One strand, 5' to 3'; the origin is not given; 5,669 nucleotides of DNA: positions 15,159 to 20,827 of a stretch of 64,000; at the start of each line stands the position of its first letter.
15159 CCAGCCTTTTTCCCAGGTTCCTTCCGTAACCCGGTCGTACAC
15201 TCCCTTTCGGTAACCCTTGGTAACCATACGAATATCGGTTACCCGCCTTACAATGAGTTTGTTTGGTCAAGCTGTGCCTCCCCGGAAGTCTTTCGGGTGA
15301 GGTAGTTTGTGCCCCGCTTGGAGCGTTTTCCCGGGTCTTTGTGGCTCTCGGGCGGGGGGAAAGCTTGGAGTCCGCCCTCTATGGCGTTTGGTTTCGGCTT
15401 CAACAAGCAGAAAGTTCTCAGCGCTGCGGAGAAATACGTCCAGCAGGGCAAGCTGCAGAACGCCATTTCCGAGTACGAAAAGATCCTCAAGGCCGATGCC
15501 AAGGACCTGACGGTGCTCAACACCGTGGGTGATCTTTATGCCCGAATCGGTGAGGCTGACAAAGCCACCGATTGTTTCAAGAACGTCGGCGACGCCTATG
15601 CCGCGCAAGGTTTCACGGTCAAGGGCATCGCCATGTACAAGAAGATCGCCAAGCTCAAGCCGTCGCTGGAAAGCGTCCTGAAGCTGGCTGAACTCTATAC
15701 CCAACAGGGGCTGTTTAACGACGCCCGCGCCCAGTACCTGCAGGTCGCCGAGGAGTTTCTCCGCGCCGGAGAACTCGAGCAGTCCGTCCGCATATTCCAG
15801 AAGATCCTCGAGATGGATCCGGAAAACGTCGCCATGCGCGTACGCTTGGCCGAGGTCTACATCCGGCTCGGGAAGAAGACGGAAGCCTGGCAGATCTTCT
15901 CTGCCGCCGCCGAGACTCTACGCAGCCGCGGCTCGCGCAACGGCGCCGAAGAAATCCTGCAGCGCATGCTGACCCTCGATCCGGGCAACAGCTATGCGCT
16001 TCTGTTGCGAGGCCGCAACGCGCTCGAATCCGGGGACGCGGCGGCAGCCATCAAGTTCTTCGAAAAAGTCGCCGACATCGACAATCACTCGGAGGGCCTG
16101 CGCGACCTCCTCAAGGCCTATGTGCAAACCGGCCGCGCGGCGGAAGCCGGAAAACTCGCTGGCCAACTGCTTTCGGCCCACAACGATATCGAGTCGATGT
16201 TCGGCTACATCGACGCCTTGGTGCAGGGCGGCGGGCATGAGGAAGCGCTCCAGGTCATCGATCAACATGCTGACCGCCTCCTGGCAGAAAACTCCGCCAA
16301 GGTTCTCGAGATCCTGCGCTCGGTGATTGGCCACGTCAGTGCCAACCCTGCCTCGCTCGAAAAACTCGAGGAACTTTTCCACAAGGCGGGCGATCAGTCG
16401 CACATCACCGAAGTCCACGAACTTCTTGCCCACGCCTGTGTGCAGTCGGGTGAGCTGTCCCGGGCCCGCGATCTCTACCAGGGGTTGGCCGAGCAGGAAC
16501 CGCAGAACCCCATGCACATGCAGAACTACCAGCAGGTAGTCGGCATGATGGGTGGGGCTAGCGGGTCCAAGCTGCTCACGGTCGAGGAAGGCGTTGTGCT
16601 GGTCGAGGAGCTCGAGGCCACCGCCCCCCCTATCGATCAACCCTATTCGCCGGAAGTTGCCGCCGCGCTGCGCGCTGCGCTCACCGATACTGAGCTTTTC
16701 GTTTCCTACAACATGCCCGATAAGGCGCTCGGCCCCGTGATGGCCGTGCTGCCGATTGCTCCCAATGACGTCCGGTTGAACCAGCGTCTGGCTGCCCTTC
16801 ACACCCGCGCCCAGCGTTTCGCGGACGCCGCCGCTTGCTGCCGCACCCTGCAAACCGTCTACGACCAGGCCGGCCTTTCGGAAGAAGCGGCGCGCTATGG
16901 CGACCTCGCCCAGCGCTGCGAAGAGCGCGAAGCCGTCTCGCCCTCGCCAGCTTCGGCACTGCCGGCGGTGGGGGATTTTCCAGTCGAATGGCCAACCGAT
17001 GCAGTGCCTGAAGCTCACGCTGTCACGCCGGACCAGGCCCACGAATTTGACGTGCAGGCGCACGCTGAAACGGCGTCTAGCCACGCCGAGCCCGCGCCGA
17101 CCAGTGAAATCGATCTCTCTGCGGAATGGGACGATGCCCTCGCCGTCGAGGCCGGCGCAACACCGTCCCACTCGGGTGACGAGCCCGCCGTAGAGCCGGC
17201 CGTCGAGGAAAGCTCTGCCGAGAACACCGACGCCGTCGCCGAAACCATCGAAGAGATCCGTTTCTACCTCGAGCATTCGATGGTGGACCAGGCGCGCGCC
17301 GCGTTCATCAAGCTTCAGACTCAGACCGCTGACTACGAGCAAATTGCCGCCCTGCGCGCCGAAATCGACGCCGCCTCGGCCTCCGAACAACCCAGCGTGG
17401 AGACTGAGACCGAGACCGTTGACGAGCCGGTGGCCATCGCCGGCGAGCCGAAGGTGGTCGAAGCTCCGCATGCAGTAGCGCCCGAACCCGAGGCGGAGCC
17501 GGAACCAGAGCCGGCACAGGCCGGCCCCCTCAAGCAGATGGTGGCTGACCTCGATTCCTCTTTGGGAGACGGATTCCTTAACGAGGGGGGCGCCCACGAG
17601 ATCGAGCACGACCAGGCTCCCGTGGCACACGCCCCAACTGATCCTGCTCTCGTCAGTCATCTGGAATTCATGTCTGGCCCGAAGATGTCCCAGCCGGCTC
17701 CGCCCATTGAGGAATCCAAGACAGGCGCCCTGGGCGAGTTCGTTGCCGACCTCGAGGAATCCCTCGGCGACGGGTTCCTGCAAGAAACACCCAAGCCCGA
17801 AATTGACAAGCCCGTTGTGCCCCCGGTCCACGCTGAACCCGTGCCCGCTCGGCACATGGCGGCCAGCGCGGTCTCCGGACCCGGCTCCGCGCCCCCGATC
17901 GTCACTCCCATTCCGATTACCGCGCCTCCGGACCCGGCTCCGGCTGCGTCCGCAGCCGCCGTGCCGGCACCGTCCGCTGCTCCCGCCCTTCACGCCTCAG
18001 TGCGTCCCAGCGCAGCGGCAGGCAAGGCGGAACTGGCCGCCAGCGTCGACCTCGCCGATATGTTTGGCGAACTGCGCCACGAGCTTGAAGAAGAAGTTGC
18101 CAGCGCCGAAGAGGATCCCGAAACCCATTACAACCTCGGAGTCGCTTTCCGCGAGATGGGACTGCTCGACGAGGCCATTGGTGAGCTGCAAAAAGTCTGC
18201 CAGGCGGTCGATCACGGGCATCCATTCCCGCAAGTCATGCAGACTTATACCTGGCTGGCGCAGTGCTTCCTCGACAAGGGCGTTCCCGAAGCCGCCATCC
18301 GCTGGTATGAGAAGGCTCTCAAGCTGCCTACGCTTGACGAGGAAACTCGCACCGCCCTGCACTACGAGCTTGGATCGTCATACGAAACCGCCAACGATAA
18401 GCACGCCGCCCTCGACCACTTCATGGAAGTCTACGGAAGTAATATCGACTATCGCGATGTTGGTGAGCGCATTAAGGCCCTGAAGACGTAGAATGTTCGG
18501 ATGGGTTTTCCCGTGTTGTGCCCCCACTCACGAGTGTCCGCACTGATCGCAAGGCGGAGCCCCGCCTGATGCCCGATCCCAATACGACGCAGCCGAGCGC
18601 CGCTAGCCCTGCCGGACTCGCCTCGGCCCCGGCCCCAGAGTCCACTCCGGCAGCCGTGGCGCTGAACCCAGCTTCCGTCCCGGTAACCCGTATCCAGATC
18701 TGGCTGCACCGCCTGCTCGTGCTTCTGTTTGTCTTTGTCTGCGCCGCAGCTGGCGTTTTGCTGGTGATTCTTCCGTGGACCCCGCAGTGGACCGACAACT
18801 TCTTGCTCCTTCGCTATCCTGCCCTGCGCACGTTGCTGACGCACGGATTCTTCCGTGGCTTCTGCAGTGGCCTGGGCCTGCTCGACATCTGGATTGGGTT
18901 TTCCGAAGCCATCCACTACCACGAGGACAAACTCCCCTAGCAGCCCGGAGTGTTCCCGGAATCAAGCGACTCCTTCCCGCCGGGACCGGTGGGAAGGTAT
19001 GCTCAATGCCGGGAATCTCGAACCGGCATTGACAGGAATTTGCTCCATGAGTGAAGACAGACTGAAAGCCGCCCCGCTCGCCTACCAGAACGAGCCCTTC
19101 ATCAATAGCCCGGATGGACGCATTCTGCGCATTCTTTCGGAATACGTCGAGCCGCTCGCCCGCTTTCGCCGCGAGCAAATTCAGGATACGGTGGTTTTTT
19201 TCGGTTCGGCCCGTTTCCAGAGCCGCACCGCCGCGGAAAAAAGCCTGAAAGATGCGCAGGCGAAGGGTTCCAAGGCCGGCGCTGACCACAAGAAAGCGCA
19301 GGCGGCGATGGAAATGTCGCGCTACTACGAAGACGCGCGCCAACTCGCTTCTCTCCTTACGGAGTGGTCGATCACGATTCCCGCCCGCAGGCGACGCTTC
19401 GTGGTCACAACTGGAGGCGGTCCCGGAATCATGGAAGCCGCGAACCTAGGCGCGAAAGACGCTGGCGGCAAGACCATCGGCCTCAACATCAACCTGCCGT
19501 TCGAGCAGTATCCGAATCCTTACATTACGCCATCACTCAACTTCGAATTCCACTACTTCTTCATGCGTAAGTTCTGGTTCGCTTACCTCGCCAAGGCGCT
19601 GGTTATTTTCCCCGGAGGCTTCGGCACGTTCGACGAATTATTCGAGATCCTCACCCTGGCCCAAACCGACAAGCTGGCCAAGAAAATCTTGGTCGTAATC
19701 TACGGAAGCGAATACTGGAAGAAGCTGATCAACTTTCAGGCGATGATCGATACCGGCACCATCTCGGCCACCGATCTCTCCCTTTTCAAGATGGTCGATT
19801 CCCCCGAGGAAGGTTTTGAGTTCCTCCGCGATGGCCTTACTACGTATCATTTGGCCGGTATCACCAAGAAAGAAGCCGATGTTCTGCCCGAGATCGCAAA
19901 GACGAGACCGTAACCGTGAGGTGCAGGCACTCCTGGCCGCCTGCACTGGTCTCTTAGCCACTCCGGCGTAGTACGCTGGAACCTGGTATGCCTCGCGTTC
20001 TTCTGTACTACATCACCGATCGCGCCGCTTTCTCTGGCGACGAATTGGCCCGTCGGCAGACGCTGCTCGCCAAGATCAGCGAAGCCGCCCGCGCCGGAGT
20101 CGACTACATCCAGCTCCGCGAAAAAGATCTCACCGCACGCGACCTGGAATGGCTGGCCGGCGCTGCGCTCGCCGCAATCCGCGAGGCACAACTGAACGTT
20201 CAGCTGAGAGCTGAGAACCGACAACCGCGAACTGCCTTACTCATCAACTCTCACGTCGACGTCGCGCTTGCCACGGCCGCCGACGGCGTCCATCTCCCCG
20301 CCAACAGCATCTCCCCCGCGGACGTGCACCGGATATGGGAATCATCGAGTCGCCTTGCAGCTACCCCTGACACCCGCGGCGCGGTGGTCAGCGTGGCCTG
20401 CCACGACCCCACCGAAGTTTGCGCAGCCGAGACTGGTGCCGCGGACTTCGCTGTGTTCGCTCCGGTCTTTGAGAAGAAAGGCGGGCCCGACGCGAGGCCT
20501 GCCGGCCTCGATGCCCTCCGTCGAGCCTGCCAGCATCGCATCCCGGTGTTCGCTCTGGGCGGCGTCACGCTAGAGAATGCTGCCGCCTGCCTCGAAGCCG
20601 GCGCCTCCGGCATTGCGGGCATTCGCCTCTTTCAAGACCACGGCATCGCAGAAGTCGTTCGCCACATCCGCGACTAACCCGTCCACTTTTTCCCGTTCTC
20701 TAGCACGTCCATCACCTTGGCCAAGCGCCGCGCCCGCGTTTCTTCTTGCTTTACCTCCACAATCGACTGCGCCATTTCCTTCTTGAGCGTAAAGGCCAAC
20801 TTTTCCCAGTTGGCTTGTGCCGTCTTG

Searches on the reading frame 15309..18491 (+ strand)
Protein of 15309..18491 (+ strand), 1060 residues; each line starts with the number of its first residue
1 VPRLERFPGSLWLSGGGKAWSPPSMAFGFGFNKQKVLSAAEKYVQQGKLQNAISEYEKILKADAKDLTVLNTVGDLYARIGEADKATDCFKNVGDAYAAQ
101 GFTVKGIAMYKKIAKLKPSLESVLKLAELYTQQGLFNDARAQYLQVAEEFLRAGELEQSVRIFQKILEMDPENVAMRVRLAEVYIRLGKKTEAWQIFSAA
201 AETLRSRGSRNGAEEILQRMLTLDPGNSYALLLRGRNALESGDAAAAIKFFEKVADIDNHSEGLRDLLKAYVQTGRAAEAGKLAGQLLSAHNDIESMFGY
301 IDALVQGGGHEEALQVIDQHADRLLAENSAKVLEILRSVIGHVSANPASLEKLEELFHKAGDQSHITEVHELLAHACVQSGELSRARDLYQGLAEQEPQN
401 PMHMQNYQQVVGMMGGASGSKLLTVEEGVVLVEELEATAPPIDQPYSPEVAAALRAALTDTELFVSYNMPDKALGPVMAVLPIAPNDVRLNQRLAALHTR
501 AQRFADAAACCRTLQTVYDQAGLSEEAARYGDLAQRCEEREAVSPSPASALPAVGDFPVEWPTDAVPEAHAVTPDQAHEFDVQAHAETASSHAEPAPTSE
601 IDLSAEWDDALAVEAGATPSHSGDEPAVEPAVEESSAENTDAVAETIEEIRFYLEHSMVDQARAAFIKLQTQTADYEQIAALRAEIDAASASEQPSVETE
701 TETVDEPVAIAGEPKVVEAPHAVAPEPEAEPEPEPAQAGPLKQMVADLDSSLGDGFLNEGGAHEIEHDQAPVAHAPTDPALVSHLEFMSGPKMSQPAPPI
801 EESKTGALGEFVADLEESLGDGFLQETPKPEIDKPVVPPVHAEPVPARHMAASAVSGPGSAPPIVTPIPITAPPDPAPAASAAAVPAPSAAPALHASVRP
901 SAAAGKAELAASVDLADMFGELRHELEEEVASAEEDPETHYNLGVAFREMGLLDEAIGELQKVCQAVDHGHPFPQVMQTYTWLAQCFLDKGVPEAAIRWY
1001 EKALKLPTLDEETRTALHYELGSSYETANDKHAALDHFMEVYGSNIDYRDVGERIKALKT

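Call 21: search_protein_families(library=pfam, proteins=[window:15309-18491:+], max_evalue=0.001)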
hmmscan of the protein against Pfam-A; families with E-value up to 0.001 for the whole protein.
window:15309-18491:+ (1060 aa): 25 families
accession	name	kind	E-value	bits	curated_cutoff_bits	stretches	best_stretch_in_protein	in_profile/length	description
PF14559.12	TPR_19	-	1.8e-34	118.3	25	3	151-203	2-54/68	Tetratricopeptide repeat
PF13432.12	TPR_16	-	2.7e-25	88.9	32.7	1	147-201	4-58/65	Tetratricopeptide repeat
PF07719.23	TPR_2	-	1.9e-22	77.9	27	0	937-965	1-29/34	Tetratricopeptide repeat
PF13428.12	TPR_14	-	1.8e-21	74.9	23.5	0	142-182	3-43/44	Tetratricopeptide repeat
PF13181.12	TPR_8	-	2.8e-20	71.1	25.7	0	979-1006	3-30/34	Tetratricopeptide repeat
PF00515.34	TPR_1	-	5e-15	55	27.8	0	937-957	1-21/34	Tetratricopeptide repeat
PF13424.12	TPR_12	-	9.1e-14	51.9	30.1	1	939-1006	5-74/77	Tetratricopeptide repeat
PF13414.12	TPR_11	-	1.5e-13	50.6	26.8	0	42-81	3-42/42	TPR repeat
PF13431.12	TPR_17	-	4.3e-12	45.7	24.4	0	163-195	2-34/34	Tetratricopeptide repeat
PF12895.13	ANAPC3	-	6.4e-12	46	27.2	0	125-197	10-79/82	Anaphase-promoting complex, cyclosome, subunit 3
PF25064.1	ARM_TT21_5th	-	4.4e-11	43.5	27.8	1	146-207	7-68/117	TT21 fifth ARM repeats domain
PF13176.12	TPR_7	-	5.6e-09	35.8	27.9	0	983-1011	5-32/36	Tetratricopeptide repeat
PF23914.1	TPR_CcmH_CycH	-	1.1e-08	35.5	42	1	205-256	98-149/158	Cytochrome c-type biogenesis protein H TPR domain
PF14863.12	Alkyl_sulf_dimr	-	7.6e-08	33.3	26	0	142-205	71-137/139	Alkyl sulfatase dimerisation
PF17874.7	TPR_MalT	-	1.5e-07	31.5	45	0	36-153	83-193/336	MalT-like TPR region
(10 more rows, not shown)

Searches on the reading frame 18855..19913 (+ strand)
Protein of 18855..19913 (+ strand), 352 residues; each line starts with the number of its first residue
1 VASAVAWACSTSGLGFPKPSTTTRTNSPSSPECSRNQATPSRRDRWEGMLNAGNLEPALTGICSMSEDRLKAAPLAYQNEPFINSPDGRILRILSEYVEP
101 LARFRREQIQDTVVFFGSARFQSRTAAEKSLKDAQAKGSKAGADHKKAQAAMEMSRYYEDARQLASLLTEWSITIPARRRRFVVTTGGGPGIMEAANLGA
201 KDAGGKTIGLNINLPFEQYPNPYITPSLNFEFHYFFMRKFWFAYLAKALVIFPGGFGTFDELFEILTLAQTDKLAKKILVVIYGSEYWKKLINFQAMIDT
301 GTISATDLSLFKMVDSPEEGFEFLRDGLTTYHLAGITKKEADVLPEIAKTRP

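Call 21: search_protein_families(library=pfam, proteins=[window:18855-19913:+], max_evalue=0.001)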
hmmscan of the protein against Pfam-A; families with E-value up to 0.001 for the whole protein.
window:18855-19913:+ (352 aa): 2 families
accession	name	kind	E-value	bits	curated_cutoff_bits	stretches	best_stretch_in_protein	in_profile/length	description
PF03641.19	Lysine_decarbox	-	6.2e-29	101.3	27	1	193-320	1-127/131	Possible lysine decarboxylase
PF18306.6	LDcluster4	-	2.8e-08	34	26.3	1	179-263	30-111/151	SLOG cluster4 family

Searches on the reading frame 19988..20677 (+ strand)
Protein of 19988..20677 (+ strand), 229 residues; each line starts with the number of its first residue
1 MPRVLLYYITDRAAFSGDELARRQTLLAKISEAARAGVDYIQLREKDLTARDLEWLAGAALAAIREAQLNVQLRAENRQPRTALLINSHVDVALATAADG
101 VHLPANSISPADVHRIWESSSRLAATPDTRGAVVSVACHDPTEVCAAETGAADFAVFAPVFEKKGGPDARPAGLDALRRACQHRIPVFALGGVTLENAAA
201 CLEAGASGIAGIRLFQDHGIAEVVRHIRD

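Call 21: search_protein_families(library=pfam, proteins=[window:19988-20677:+], max_evalue=0.001)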
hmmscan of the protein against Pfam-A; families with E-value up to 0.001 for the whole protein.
window:19988-20677:+ (229 aa): 1 family
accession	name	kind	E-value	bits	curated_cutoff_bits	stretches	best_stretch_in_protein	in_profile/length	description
PF02581.23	TMP-TENI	-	2.8e-32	112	27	1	6-213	1-178/180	Thiamine monophosphate synthase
